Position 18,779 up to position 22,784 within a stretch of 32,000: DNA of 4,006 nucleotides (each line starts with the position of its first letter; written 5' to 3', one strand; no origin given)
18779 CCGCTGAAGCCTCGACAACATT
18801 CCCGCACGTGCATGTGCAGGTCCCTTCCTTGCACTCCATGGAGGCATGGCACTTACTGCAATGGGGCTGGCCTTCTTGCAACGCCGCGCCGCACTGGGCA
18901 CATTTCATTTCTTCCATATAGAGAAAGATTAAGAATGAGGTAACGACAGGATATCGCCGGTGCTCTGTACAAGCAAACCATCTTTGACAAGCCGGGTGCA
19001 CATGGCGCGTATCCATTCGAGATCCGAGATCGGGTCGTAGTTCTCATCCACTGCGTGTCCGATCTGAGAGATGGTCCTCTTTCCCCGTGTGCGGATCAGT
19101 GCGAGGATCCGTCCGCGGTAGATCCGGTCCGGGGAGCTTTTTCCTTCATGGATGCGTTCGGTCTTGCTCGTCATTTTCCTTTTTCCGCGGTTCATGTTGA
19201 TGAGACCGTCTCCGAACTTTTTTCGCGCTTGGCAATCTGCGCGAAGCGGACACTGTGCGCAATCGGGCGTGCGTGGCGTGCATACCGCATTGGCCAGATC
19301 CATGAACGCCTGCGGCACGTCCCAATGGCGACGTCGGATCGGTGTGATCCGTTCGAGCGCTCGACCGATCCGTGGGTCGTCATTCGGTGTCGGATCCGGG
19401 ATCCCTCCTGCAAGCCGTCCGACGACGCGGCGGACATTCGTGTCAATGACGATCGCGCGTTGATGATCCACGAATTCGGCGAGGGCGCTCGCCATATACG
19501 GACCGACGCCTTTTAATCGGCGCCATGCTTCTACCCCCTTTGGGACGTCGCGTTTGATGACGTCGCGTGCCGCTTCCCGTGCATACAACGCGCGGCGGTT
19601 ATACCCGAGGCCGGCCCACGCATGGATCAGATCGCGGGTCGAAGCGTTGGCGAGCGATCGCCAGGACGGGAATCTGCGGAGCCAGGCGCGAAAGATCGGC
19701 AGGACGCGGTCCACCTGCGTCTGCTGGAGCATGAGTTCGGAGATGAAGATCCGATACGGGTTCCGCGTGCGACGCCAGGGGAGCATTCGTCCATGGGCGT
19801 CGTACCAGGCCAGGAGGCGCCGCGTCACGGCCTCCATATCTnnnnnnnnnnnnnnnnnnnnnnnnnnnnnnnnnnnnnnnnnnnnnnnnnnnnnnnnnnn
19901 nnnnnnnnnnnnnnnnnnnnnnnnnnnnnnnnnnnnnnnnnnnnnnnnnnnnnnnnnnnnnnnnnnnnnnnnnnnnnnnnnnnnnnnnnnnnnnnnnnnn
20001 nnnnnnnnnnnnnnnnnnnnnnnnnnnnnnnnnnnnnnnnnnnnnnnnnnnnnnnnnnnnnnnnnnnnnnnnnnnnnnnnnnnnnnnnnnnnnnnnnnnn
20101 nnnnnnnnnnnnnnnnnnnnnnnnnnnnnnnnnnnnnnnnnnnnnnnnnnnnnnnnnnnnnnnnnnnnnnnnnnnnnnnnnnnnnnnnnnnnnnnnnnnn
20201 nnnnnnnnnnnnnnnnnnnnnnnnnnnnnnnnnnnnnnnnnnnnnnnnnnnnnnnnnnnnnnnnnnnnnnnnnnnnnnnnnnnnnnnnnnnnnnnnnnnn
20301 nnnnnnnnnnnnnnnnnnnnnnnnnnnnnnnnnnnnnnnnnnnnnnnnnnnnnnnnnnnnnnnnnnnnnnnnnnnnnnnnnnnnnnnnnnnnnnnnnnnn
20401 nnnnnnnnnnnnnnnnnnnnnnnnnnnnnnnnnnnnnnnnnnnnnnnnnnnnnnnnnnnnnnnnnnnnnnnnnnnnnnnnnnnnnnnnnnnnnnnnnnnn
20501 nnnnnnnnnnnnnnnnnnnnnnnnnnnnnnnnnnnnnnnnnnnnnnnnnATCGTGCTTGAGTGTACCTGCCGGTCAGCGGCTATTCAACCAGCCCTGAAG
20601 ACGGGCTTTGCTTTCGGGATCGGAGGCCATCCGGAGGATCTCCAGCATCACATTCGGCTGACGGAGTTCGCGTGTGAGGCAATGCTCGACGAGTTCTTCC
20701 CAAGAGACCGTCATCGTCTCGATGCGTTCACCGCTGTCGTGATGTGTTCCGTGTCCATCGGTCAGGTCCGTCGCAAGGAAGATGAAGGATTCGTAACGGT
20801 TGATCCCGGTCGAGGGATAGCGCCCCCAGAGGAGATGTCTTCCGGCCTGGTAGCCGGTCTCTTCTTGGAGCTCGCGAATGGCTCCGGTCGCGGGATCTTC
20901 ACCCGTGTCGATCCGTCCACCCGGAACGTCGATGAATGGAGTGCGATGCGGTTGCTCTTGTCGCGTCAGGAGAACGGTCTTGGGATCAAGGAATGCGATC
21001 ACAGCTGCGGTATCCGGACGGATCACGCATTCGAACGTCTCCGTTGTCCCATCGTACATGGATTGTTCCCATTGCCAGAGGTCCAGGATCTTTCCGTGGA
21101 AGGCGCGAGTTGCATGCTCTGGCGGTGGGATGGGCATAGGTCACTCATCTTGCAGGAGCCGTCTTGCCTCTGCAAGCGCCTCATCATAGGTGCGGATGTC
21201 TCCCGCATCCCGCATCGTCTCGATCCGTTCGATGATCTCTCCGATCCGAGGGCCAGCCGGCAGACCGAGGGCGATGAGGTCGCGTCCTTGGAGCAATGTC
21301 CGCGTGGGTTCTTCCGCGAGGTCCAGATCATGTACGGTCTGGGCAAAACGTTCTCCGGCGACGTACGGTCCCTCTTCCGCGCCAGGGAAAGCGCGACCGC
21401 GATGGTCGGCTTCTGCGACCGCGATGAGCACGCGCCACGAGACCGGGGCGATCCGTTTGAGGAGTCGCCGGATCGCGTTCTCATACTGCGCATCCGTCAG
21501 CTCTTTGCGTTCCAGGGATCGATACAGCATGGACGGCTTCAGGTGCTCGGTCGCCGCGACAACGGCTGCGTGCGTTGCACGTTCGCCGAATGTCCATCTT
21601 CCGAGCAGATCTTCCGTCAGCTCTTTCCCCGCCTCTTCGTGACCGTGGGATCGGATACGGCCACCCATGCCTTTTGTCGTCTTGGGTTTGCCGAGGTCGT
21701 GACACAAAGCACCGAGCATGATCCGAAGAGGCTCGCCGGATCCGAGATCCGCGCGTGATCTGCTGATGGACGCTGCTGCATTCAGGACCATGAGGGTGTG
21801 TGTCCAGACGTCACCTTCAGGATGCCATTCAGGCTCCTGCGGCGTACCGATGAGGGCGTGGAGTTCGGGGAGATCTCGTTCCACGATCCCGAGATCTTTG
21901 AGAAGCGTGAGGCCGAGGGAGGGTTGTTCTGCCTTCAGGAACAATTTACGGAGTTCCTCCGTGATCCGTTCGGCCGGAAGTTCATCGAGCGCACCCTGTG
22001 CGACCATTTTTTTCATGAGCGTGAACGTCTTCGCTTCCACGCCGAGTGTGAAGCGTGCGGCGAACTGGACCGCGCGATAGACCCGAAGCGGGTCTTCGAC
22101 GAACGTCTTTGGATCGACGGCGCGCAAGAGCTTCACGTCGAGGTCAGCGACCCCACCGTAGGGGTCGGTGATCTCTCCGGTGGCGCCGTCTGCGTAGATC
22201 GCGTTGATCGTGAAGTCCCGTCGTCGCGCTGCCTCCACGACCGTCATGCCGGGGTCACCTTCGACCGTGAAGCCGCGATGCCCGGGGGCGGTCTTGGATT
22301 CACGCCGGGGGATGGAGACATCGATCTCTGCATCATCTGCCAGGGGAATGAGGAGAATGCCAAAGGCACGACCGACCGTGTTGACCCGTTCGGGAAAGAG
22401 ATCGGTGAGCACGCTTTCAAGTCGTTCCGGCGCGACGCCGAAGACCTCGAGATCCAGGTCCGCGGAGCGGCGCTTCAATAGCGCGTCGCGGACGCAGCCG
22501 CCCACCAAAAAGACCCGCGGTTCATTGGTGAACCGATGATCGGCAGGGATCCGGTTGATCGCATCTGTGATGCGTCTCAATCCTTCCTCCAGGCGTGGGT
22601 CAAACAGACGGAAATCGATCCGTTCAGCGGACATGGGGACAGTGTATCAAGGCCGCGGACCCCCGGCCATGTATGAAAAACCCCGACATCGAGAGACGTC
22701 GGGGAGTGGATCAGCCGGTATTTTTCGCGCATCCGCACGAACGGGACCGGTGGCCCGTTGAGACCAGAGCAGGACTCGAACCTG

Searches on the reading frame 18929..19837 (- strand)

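Call 75: search_protein_families(library=pfam, proteins=[window:18929-19837:-], max_evalue=0.001)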
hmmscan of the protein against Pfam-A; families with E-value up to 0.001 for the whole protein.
window:18929-19837:- (302 aa): 1 family
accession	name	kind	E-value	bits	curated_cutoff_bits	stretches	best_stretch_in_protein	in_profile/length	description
PF00730.31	HhH-GPD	-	3.7e-16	59.8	26.2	1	32-152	1-96/108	HhH-GPD superfamily base excision DNA repair protein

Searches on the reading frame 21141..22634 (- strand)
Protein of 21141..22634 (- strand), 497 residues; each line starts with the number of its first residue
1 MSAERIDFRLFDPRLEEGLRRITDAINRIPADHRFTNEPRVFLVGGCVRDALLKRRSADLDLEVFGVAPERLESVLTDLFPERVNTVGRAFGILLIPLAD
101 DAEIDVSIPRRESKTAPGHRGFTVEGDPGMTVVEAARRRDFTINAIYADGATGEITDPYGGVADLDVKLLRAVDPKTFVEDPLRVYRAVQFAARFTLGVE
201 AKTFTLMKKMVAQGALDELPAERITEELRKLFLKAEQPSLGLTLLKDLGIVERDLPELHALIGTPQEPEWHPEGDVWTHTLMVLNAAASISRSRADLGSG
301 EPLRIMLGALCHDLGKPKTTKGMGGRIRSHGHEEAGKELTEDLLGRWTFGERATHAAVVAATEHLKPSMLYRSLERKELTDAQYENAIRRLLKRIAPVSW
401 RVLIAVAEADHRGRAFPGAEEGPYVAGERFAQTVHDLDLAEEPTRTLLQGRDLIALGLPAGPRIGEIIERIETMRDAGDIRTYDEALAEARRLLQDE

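Call 11: find_related_loci(query=window:21141-22634:-, collection=genome_contigs, flank=6000)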
Query window:21141-22634:- (497 aa) in genome_contigs; peptide patterns used: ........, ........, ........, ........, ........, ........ (x = any residue, [..] = any of these).
600 stretches matched a pattern (row limit reached: there are more); 581 encode a relative of the query (tblastn E <= 1e-3); the best 80 are kept; 80 distinct loci.
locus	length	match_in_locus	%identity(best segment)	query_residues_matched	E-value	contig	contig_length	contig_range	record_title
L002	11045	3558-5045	61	1-495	0e+0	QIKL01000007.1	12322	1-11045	MAG: Candidatus Uhrbacteria bacterium isolate SZUA-46 Ga0063293_10005130, whole genome shotgun sequence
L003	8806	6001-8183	55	8-488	2e-171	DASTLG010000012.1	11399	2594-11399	MAG TPA_asm: Patescibacteria group bacterium isolate SMAG_U2644 k141_146560, whole genome shotgun sequence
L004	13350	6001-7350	58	39-487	5e-167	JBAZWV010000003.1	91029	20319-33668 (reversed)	MAG: Patescibacteria group bacterium isolate SO_2017_GW1_40 NODE_1572_length_91029_cov_1.374271_OW334_2017, whole genome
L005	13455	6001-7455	54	2-495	4e-162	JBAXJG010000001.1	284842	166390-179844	MAG: Candidatus Uhrbacteria bacterium isolate ELA369 MAG369_1, whole genome shotgun sequence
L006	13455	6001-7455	52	1-494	6e-157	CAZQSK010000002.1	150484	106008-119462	MAG TPA_asm: uncultured Gammaproteobacteria bacterium isolate binchicken_co105_443 genome assembly, contig: NODE_109_len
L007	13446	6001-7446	55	6-493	3e-151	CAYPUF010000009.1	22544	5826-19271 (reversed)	MAG TPA_asm: uncultured Gammaproteobacteria bacterium isolate SRP093185_co1_134 genome assembly, contig: NODE_1345_lengt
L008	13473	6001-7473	52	3-493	6e-150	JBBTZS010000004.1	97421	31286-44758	MAG: Patescibacteria group bacterium isolate H41-bin078_1 H41_bin078_1_000000000004, whole genome shotgun sequence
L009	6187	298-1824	47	5-495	1e-149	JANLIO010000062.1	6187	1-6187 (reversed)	MAG: bacterium isolate S40-17 k99_156493, whole genome shotgun sequence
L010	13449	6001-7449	50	12-487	7e-143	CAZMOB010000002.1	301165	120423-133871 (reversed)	MAG TPA_asm: uncultured Gammaproteobacteria bacterium isolate SRP296810_co1_58 genome assembly, contig: NODE_24_length_3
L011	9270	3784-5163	49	39-494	7e-135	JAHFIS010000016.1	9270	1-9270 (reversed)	MAG: Candidatus Uhrbacteria bacterium isolate nzgw368 NODE_16598_length_9271_cov_2.369290, whole genome shotgun sequence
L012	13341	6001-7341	51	39-487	9e-135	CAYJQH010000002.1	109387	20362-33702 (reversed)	MAG TPA_asm: uncultured Gammaproteobacteria bacterium isolate ERP125453_co1_14 genome assembly, contig: NODE_78_length_1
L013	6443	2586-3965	49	39-494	1e-134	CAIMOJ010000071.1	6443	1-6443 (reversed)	Candidatus Uhrbacteria bacterium isolate LJ_bin-4636 genome assembly, contig: bin-4636:71/76, whole genome shotgun seque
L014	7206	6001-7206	54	6-403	1e-132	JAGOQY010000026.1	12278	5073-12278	Patescibacteria group bacterium isolate Gw_Eff_bin_227 Gw_Eff_12683_length_12278_cov_9.387458, whole genome shotgun sequ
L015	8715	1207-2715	46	5-494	3e-130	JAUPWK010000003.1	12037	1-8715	MAG: Patescibacteria group bacterium isolate erpe_2018_sw_45hr_WHONDRS-SW48-000100_B_bin.48 scaffold_17250, whole genome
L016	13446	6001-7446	49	13-495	9e-138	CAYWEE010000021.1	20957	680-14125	MAG TPA_asm: uncultured Gammaproteobacteria bacterium isolate SRP278252_co2_287 genome assembly, contig: NODE_5109_lengt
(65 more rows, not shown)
